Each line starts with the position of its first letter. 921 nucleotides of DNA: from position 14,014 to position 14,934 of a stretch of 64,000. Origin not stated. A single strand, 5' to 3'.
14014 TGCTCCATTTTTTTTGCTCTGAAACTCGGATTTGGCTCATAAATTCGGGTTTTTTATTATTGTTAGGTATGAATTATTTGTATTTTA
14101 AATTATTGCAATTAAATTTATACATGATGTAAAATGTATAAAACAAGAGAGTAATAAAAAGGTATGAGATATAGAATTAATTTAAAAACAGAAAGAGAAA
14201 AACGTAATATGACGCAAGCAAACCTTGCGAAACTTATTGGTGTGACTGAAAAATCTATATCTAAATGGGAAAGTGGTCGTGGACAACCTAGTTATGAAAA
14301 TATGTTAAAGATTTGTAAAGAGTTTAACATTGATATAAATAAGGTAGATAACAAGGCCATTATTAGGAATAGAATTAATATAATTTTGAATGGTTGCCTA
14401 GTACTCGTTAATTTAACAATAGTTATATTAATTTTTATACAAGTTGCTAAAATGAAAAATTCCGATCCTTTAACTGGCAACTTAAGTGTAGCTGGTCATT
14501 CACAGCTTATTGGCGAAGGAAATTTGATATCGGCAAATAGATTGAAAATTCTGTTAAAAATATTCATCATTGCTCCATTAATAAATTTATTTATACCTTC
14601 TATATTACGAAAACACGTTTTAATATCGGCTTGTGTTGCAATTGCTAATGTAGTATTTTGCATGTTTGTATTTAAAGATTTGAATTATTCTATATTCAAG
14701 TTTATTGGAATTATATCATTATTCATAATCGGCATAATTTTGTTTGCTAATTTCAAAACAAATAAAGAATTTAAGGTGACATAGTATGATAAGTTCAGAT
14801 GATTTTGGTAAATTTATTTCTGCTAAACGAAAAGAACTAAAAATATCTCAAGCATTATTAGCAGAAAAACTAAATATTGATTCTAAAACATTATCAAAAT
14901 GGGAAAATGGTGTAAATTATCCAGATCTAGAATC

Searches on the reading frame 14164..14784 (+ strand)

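Call 75: search_protein_families(library=pfam, proteins=[window:14164-14784:+], max_evalue=0.01)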
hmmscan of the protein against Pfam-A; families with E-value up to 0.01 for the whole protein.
window:14164-14784:+ (206 aa): 6 families
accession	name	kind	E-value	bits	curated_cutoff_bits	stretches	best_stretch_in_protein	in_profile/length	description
PF01381.28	HTH_3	-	6.6e-16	58.5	23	1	7-59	1-53/55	Helix-turn-helix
PF12844.13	HTH_19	-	2.2e-11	43.9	30.2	1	7-60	4-57/64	Helix-turn-helix domain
PF13443.12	HTH_26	-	1.4e-07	32.1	22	1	7-58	2-54/63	Cro/C1-type HTH DNA-binding domain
PF13560.12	HTH_31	-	1.5e-07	32.1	27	1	7-51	6-51/64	Helix-turn-helix domain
PF07022.19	Phage_CI_repr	-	0.0068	17.2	22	0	18-60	15-56/65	Bacteriophage CI repressor helix-turn-helix domain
PF14549.12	P22_Cro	-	0.0073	16.5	30.2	0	18-35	12-29/60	DNA-binding transcriptional regulator Cro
